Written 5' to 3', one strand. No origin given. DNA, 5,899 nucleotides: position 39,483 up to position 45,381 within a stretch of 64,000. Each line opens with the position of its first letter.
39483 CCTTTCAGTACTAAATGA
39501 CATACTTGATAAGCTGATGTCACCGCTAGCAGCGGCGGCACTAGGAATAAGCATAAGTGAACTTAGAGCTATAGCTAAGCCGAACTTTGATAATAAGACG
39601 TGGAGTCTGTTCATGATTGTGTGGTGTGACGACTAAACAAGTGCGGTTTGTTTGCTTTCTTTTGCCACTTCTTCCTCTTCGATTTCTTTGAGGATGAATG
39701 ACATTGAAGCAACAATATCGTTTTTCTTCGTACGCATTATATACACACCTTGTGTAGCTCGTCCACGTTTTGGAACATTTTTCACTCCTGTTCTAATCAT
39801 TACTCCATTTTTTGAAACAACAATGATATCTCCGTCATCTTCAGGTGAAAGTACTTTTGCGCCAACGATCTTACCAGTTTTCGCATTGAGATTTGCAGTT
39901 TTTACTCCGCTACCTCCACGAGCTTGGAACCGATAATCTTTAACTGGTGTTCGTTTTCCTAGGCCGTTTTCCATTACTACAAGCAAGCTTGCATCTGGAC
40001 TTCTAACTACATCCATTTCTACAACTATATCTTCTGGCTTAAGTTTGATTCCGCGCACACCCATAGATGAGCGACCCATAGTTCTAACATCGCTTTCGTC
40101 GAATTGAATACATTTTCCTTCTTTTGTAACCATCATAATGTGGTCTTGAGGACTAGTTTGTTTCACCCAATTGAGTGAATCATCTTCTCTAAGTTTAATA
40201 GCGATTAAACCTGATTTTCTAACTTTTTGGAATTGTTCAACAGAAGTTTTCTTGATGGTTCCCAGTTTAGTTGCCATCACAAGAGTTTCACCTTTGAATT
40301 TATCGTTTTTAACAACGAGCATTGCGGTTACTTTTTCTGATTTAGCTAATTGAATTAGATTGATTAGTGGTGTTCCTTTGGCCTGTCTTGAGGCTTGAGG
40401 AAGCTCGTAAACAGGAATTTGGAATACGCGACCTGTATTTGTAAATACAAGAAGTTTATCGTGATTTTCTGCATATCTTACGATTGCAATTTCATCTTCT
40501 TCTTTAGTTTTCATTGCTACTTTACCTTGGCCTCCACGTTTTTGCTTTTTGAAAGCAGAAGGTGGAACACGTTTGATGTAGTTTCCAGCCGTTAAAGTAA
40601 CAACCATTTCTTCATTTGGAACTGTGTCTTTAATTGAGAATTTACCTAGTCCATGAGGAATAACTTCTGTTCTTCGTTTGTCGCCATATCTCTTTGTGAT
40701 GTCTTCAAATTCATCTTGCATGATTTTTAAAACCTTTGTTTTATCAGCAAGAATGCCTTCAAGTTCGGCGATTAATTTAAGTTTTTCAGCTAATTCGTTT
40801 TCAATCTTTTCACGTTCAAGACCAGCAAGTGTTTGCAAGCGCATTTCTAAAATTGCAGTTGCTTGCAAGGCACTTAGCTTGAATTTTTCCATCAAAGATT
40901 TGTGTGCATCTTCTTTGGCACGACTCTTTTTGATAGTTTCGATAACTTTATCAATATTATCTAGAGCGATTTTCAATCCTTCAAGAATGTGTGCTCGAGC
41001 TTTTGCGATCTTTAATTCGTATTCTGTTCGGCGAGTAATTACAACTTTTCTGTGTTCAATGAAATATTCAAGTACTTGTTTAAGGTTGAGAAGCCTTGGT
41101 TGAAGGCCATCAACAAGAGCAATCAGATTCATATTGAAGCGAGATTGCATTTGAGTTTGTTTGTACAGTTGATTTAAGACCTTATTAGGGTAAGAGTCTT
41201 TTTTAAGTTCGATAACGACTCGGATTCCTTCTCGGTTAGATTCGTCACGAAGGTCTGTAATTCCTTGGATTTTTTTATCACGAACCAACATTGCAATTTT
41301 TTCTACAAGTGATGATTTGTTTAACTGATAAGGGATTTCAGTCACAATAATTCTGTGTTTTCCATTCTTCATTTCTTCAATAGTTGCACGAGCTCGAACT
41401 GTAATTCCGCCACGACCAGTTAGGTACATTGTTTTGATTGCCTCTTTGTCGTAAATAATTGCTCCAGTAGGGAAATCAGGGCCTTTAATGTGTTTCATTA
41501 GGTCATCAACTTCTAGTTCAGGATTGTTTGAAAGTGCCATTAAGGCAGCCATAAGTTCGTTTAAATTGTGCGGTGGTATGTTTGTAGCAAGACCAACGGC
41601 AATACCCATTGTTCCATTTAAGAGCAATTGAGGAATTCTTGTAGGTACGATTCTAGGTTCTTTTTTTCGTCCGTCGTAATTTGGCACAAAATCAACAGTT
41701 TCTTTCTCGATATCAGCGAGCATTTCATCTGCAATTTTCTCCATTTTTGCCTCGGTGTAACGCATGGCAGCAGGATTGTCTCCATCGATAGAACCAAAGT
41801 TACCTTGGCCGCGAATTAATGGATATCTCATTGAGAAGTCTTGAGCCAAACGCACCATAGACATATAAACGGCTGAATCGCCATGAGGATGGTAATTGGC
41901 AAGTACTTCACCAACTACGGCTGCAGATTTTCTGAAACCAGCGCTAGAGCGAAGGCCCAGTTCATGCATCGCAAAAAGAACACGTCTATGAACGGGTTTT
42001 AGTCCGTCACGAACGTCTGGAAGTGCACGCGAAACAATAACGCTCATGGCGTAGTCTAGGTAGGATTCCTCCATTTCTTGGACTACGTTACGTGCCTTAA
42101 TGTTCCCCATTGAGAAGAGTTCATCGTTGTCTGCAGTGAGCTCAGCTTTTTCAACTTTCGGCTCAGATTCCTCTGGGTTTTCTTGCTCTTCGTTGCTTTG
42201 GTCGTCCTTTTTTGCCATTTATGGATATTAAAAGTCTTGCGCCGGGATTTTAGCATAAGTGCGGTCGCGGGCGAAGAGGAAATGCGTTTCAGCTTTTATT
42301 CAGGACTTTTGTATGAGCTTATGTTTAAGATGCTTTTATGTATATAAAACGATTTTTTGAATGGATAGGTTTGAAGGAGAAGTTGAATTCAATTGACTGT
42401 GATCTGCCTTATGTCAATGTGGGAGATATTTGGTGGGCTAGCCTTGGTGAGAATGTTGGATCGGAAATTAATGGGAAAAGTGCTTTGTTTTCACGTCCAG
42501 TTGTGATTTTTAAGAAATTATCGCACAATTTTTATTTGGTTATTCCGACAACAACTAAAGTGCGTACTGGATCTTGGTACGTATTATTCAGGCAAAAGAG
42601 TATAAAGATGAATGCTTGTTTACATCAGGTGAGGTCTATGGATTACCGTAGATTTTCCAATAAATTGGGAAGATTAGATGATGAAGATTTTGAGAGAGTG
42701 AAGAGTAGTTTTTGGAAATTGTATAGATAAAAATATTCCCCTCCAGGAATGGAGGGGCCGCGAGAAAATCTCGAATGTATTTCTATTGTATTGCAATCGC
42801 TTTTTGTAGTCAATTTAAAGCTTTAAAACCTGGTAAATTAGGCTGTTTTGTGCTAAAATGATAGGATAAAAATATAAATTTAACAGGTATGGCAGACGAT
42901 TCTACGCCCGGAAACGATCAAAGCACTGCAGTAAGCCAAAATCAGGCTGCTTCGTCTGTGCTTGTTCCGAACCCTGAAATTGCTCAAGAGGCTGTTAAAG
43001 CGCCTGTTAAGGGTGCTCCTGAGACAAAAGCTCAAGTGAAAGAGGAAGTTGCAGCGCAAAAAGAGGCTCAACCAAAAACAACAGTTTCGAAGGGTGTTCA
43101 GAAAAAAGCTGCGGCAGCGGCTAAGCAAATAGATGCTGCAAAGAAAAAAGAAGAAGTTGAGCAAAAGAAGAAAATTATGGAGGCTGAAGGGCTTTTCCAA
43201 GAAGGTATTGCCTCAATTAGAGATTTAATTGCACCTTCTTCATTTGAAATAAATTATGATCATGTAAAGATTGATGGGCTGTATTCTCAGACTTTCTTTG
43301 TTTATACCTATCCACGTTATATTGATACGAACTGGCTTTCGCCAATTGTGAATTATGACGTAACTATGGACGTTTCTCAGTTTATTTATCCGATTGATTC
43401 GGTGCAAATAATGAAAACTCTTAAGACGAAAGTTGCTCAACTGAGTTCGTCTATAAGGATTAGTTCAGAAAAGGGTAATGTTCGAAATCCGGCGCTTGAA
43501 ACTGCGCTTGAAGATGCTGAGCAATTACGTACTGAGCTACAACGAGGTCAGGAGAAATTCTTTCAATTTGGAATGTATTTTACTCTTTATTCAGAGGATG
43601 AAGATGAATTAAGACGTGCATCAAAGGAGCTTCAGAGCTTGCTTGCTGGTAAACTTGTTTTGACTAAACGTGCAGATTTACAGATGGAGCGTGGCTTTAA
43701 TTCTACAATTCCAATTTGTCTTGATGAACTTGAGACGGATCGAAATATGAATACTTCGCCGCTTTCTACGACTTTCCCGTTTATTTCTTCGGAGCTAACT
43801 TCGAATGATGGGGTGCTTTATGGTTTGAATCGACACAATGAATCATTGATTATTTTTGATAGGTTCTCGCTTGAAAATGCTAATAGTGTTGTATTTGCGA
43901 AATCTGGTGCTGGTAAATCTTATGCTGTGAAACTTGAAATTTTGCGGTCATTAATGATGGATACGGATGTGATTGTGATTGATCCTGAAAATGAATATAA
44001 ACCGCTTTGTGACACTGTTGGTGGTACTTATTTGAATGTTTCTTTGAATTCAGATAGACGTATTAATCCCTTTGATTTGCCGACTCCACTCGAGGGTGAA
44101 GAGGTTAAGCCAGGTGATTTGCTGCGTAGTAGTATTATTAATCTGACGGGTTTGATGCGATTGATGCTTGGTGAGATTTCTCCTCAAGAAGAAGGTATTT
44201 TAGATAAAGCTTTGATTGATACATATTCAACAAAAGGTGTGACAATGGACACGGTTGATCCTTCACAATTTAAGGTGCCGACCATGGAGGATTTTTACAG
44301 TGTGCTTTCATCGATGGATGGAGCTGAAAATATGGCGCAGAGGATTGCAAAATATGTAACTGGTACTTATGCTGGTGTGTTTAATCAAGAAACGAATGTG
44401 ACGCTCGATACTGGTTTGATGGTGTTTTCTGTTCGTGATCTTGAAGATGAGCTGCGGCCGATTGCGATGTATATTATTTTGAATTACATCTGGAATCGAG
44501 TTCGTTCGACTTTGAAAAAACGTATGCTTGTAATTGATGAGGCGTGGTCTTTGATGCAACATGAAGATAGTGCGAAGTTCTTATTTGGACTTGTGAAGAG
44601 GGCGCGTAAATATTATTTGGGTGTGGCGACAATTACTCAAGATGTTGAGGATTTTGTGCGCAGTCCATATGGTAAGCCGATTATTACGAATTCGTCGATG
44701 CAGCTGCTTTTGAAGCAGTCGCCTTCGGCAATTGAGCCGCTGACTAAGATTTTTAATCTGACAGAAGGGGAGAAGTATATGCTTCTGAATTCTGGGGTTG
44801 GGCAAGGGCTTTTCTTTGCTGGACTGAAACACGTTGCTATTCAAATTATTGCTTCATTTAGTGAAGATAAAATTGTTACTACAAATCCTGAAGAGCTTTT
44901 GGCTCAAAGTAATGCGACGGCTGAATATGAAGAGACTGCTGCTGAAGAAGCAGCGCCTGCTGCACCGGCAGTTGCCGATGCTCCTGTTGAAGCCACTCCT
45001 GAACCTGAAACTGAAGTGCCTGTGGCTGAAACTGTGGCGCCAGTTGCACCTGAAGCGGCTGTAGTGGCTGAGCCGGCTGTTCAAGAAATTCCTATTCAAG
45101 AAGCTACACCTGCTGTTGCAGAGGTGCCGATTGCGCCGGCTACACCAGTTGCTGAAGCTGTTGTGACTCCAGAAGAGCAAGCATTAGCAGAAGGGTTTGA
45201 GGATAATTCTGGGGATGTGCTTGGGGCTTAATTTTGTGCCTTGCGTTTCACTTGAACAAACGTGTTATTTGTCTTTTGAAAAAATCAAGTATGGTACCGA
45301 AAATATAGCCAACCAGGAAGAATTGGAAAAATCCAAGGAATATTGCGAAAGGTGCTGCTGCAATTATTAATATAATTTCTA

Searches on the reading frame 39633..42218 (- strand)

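Call 90: search_protein_families(library=pfam, proteins=[window:39633-42218:-], max_evalue=0.00001)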
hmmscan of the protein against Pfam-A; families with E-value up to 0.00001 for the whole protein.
window:39633-42218:- (861 aa): 2 families
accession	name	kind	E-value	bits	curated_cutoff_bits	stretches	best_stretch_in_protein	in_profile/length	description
PF00521.26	DNA_topoisoIV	-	4.8e-163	543.5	31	1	64-504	1-431/432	DNA gyrase/topoisomerase IV, subunit A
PF03989.18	DNA_gyraseA_C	-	2e-64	213.3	27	6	692-738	1-47/48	DNA gyrase C-terminal domain, beta-propeller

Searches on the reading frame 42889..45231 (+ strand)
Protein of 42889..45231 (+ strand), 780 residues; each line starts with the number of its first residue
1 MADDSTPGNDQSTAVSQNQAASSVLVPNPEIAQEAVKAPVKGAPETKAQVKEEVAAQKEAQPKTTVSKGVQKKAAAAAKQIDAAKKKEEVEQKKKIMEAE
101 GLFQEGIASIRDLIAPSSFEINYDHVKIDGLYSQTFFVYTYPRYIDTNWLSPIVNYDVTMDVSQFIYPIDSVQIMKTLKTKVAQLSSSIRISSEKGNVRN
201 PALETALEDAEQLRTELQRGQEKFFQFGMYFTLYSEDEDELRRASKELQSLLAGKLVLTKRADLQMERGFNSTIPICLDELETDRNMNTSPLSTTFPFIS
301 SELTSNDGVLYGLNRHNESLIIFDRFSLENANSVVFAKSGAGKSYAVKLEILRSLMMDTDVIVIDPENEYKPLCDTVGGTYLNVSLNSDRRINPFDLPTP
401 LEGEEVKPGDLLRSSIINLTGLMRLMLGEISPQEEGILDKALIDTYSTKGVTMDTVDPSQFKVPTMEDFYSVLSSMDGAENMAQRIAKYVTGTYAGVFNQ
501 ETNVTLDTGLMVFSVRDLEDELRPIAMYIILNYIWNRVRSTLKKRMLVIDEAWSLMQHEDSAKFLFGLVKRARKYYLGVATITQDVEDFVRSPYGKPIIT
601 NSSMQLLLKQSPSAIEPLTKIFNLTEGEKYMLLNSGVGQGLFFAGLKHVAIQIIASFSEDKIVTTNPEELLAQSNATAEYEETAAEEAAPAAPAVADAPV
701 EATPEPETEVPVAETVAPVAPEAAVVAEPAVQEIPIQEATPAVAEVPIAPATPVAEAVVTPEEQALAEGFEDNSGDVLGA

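Call 90: search_protein_families(library=pfam, proteins=[window:42889-45231:+], max_evalue=0.00001)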
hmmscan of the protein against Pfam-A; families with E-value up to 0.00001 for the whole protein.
window:42889-45231:+ (780 aa): 4 families
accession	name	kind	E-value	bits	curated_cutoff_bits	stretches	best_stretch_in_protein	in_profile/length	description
PF19044.6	P-loop_TraG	-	8.3e-27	94.3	25.8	1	328-634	27-344/413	TraG P-loop domain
PF12846.13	AAA_10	-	3.7e-09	36.6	27.5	0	330-371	21-62/362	AAA-like domain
PF01935.23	DUF87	-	1.1e-07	32.6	23.2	1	335-397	28-92/220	Helicase HerA, central domain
PF11130.14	TraC_F_IV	-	1.4e-07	31.3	28.1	1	179-278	276-375/375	TraC protein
